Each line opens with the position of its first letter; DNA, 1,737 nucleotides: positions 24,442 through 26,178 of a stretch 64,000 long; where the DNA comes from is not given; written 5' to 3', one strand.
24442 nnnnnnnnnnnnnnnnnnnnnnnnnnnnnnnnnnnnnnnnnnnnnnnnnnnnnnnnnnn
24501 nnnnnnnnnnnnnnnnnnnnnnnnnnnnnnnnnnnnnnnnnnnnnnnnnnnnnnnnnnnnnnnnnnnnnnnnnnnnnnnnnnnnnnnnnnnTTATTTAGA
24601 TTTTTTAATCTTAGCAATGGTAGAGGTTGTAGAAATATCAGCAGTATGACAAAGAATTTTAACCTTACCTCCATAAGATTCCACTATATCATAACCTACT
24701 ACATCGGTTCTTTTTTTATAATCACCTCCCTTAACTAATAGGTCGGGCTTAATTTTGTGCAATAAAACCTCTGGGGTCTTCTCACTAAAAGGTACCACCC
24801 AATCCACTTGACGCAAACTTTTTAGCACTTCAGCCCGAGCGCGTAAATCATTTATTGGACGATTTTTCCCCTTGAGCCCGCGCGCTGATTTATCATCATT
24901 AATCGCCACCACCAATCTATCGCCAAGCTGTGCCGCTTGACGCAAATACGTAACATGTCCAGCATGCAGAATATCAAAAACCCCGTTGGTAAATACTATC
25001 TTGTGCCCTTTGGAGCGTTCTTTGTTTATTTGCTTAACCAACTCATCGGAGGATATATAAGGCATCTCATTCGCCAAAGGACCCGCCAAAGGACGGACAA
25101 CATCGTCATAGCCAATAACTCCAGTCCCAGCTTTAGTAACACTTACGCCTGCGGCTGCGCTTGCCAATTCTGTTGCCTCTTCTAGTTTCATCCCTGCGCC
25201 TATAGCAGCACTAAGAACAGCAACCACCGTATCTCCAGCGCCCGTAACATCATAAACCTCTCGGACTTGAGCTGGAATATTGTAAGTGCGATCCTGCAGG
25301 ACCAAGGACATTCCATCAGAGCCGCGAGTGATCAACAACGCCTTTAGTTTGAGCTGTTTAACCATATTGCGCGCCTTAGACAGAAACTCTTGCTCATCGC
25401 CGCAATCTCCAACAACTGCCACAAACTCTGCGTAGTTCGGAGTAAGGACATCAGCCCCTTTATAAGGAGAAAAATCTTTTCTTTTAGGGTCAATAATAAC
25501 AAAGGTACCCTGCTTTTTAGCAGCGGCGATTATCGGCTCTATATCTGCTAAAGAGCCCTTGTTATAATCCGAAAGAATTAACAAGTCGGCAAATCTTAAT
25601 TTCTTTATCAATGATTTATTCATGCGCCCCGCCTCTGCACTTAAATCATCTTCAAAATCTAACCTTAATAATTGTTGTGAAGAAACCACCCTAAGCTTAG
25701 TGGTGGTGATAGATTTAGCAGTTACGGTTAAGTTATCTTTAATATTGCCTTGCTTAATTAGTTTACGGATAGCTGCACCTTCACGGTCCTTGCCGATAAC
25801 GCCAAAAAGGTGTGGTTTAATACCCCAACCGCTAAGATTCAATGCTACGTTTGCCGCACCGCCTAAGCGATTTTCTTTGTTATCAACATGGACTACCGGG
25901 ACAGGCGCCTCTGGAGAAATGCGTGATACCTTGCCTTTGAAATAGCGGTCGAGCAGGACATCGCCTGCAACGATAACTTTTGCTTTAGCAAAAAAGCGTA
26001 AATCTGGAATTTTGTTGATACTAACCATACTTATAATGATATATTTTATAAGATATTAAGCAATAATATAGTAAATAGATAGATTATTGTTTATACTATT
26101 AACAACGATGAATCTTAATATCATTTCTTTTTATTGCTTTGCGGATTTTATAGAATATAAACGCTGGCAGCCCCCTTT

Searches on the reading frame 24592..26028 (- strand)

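Call 92: search_protein_families(library=pfam, proteins=[window:24592-26028:-], max_evalue=0.00001)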
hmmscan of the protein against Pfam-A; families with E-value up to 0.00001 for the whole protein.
window:24592-26028:- (478 aa): 3 families
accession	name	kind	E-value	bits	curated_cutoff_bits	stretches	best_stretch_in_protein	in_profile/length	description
PF00294.29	PfkB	-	3.5e-44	151.8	25.8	1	16-303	2-296/302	pfkB family carbohydrate kinase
PF01467.32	CTP_transf_like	-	8.9e-19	68.5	21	1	346-453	1-103/133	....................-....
PF08543.17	Phos_pyr_kin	-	2.4e-07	30.8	27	1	191-291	119-226/246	Phosphomethylpyrimidine kinase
